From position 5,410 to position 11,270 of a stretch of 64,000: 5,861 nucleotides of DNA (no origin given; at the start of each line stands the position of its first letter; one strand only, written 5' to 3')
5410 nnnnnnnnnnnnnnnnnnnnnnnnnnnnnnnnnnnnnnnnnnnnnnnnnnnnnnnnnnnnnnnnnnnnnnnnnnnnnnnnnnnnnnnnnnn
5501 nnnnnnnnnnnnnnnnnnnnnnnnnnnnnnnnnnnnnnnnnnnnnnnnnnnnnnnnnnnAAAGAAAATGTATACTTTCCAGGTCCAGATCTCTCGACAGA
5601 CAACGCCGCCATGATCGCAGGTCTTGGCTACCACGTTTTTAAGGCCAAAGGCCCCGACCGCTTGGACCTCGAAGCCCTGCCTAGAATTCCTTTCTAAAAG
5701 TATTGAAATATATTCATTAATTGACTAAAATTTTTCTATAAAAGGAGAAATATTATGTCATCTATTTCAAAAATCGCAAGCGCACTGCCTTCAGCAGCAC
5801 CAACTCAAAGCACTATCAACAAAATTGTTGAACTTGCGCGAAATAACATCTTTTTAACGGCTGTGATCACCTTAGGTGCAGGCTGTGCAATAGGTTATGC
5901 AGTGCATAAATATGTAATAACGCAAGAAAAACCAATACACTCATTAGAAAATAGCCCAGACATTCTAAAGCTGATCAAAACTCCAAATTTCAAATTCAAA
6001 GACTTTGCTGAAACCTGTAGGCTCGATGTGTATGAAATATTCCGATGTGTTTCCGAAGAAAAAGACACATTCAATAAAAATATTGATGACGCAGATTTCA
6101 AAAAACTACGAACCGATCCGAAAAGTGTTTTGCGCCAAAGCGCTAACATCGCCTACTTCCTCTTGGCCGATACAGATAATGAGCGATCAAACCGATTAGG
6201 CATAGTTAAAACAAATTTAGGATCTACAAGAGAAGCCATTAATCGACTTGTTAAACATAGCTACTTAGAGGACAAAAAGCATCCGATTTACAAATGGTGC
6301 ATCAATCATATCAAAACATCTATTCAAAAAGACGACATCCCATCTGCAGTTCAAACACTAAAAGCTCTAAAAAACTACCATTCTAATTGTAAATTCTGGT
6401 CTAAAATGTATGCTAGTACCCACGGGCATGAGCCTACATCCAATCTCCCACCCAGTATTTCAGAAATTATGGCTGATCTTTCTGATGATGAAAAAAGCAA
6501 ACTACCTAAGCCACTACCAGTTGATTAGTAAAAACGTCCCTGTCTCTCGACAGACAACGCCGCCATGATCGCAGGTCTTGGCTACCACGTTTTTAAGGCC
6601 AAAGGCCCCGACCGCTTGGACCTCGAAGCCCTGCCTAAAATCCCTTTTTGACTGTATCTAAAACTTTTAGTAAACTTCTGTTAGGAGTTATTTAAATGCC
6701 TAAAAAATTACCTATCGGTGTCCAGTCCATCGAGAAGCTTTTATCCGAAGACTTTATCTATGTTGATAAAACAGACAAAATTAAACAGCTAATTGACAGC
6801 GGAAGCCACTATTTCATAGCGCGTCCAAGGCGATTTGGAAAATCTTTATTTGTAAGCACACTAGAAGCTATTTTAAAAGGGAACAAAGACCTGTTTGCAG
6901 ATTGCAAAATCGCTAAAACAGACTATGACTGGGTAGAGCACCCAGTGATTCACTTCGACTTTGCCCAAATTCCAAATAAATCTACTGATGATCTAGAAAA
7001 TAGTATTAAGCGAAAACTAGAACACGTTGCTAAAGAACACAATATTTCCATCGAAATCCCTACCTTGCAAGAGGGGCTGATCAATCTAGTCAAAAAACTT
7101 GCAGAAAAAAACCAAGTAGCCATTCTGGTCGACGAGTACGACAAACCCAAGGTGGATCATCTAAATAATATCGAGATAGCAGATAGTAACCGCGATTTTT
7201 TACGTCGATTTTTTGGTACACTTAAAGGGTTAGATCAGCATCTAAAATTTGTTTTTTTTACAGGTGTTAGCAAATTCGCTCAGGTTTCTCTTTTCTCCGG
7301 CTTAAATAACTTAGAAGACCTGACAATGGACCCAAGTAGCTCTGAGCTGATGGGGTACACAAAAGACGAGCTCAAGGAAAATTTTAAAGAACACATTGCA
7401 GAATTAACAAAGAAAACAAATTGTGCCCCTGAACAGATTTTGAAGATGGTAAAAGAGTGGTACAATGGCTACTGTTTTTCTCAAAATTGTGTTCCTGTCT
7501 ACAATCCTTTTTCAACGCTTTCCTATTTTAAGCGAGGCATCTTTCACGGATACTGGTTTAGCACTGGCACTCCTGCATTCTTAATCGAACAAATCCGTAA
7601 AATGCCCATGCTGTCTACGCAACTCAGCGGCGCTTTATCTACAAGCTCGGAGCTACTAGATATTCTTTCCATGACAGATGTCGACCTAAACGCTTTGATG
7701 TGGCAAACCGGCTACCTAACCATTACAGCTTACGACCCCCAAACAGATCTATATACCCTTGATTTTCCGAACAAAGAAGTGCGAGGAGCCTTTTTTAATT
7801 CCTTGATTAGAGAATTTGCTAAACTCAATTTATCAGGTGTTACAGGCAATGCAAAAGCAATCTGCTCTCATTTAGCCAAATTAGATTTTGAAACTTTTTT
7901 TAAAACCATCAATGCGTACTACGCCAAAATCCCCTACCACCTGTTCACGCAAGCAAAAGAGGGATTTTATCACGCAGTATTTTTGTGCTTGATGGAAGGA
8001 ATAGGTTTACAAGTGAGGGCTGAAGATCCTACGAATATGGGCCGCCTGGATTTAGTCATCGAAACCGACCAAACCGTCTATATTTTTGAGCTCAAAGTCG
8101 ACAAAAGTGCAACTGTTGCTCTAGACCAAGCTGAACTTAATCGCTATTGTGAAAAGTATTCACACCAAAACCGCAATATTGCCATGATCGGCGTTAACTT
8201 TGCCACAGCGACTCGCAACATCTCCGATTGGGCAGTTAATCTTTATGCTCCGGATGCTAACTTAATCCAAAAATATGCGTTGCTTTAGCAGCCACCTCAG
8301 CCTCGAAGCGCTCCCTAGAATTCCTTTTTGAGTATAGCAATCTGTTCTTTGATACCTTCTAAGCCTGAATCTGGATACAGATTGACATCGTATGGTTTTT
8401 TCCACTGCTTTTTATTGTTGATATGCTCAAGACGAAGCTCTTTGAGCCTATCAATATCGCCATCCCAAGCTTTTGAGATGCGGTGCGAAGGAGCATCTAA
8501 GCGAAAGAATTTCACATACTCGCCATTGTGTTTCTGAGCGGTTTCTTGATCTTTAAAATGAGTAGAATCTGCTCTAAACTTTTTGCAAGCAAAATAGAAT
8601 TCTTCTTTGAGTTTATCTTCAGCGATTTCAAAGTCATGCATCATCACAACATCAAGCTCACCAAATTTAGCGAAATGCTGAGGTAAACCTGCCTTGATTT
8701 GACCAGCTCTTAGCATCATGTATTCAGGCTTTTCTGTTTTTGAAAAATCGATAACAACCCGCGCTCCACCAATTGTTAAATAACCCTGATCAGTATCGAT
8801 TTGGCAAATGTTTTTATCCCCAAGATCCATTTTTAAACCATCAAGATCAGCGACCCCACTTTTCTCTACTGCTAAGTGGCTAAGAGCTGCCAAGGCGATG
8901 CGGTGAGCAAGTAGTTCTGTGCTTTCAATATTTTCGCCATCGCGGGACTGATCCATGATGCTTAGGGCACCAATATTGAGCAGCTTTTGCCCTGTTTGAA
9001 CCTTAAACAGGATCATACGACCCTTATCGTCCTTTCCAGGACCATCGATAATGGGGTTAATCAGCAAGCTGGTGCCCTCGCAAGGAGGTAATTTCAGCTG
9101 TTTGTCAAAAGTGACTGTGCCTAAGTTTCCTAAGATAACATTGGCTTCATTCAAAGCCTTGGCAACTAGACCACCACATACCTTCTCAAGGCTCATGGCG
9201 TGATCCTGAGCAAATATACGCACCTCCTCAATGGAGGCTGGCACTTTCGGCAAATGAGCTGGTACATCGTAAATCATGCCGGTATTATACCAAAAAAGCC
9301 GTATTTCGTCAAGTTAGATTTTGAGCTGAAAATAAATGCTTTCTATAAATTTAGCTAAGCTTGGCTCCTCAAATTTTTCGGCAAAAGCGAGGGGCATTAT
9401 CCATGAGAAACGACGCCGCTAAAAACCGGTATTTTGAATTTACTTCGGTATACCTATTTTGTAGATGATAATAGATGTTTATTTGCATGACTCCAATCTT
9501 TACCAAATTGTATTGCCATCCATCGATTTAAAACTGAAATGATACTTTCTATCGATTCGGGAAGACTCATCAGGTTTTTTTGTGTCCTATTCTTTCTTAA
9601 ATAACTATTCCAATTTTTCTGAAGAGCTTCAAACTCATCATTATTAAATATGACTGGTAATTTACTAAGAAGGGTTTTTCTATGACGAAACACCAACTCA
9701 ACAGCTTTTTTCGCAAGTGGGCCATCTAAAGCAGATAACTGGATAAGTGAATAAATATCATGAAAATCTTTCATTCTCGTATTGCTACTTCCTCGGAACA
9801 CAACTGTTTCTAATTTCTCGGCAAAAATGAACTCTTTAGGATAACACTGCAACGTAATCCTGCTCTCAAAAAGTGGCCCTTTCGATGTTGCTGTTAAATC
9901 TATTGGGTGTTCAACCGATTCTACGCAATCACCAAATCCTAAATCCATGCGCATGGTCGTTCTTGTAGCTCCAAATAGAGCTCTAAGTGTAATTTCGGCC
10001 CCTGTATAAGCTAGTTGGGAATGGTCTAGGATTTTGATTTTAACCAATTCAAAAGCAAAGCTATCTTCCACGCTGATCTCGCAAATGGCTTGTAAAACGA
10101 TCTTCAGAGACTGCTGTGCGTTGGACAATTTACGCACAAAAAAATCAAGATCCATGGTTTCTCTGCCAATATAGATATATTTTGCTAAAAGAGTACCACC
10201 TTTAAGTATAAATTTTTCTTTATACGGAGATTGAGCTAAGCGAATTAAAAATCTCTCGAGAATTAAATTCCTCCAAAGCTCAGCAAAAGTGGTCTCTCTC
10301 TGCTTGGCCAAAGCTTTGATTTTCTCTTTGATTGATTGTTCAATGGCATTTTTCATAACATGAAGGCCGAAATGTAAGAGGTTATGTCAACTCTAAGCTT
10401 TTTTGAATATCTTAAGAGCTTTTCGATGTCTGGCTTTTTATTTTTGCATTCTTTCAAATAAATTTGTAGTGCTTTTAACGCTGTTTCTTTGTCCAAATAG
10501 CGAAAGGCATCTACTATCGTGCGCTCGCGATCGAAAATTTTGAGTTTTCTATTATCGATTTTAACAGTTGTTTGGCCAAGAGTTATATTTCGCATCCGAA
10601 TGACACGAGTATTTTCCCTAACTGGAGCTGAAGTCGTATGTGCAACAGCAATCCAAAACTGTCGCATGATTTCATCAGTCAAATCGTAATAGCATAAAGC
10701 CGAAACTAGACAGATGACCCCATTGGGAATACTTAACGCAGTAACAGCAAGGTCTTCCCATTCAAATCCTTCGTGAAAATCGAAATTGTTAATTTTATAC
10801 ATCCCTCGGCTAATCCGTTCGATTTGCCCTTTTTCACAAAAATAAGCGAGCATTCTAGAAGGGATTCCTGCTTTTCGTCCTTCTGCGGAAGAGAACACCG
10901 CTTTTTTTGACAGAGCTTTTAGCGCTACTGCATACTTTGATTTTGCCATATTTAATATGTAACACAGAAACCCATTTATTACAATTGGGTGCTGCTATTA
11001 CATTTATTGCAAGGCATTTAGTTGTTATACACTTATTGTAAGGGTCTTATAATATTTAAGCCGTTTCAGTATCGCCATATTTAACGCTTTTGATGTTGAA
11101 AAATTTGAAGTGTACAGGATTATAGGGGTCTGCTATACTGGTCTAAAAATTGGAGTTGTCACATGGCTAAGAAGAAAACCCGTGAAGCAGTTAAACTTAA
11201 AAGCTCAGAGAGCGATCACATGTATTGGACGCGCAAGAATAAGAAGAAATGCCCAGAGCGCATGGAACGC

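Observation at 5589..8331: Three copies of the tsaD 3' tail, differing almost only at synonymous sites, bracket two single-gene cassettes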

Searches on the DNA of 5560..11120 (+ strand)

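Call 87: search_dna_similar(query=window:5560-11120:+, collection=plasmids, mode=distant, max_rows=8)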
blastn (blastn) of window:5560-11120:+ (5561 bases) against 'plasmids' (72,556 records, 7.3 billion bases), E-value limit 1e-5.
Records with a match: 3; places in all: 5; records where one place covers at least 80% of the query: 0.
Best place of each record, by identity: 60-80% 3.
By first word of the organism name: Criblamydia 1; Simkania 1; Candidatus 1.
By predicted mobility (MOB-suite, as given by PLSDB): non-mobilizable 1; conjugative 1; mobilizable 1.
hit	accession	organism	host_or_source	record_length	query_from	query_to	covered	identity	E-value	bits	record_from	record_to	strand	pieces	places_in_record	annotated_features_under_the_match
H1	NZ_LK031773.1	Criblamydia sequanensis CRIB-18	-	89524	3957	5447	27%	72.5%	0e+0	836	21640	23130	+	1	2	nucleotidyl transferase AbiEii/AbiGii toxin family protein | type IV toxin-antitoxin system AbiEi family antitoxin ...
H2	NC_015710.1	Simkania negevensis Z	-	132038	1253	1960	11%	67.3%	1e-20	179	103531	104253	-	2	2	ATP-binding protein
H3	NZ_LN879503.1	Candidatus Protochlamydia naegleriophila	Naegleria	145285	4897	5173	5%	66.0%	5e-7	66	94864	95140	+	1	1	type IV toxin-antitoxin system AbiEi family antitoxin ...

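Call 88: search_dna_similar(query=window:5560-11120:+, collection=phages, mode=distant, max_rows=8)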
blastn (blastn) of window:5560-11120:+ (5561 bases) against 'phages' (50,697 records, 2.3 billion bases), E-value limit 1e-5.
No match.

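Call 89: get_annotated_region(hit=H1, flank=7000)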
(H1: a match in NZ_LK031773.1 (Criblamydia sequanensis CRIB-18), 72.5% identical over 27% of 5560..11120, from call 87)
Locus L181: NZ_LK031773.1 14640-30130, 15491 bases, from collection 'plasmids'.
description: Criblamydia sequanensis CRIB-18 plasmid 1, complete sequence
organism: Criblamydia sequanensis CRIB-18 (NCBI taxid 1437425)
taxonomy: Bacteria; Chlamydiota; Chlamydiia; Parachlamydiales; Criblamydiaceae; Criblamydia; Criblamydia sequanensis; Criblamydia sequanensis CRIB-18
host: -; source: -; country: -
typing (MOB-suite, as given by PLSDB): non-mobilizable; replicon rep_cluster_1624
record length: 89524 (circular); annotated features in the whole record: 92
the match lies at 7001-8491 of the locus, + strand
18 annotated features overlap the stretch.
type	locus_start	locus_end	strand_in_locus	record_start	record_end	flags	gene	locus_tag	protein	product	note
CDS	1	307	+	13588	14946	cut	-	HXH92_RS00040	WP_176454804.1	MBL fold metallo-hydrolase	-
CDS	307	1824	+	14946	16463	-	-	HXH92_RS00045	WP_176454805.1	thymidine phosphorylase family protein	-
CDS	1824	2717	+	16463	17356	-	-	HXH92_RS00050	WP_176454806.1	ribose-phosphate pyrophosphokinase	-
CDS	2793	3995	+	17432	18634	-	-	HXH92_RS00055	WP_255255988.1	acetate/propionate family kinase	GO:0006083 - acetate metabolic process [Evidence IEA]; GO:0006113 - fermentation [Evidence IEA]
CDS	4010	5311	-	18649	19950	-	-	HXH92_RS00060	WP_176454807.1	glucoamylase family protein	-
CDS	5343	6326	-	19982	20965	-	-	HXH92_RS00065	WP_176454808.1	site-specific integrase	GO:0015074 - DNA integration [Evidence IEA]; GO:0006310 - DNA recombination [Evidence IEA]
CDS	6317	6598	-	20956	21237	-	-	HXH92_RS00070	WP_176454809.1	hypothetical protein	-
CDS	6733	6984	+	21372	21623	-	-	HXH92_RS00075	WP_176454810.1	hypothetical protein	-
CDS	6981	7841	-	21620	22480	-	-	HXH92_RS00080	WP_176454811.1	nucleotidyl transferase AbiEii/AbiGii toxin family protein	-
CDS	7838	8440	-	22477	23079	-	-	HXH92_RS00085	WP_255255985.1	type IV toxin-antitoxin system AbiEi family antitoxin domain-containing protein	-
CDS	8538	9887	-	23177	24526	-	terL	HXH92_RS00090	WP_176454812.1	phage terminase large subunit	-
CDS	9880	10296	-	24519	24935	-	-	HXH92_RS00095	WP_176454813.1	hypothetical protein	-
CDS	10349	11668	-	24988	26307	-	-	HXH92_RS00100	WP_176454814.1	DNA modification methylase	-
CDS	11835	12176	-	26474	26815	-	-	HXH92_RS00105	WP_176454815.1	DUF1064 domain-containing protein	-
CDS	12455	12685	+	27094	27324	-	-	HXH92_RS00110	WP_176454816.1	hypothetical protein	-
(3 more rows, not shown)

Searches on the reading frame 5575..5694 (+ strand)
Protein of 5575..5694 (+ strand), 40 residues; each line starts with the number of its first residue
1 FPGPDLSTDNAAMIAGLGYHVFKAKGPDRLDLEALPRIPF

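Call 92: search_dna_similar(query=window:5575-5694:+, collection=plasmids, mode=protein, max_evalue=1, max_rows=25)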
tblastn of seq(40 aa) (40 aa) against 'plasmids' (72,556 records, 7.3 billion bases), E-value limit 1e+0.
Records with a match: 4; places in all: 4; records where one place covers at least 80% of the query: 4.
Best place of each record, by identity: <60% 4.
By first word of the organism name: Acinetobacter 4.
By predicted mobility (MOB-suite, as given by PLSDB): mobilizable 2; conjugative 1; non-mobilizable 1.
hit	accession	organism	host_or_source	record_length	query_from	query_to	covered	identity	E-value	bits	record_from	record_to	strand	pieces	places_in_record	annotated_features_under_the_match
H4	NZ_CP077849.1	Acinetobacter baumannii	Homo sapiens,Rectal swab_P28_BU14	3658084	1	40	100%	45.0%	2e-1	34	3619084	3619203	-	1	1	none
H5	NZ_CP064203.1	Acinetobacter baumannii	Homo sapiens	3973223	1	40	100%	45.0%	2e-1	34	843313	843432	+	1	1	none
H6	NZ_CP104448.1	Acinetobacter baumannii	Homo sapiens,sputum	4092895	1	40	100%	45.0%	2e-1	34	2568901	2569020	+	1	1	none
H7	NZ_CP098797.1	Acinetobacter baumannii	Homo sapiens,blood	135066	1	40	100%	42.5%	5e-1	33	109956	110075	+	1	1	tsaD: tRNA (adenosine(37)-N6)-threonylcarbamoyltransferase complex ...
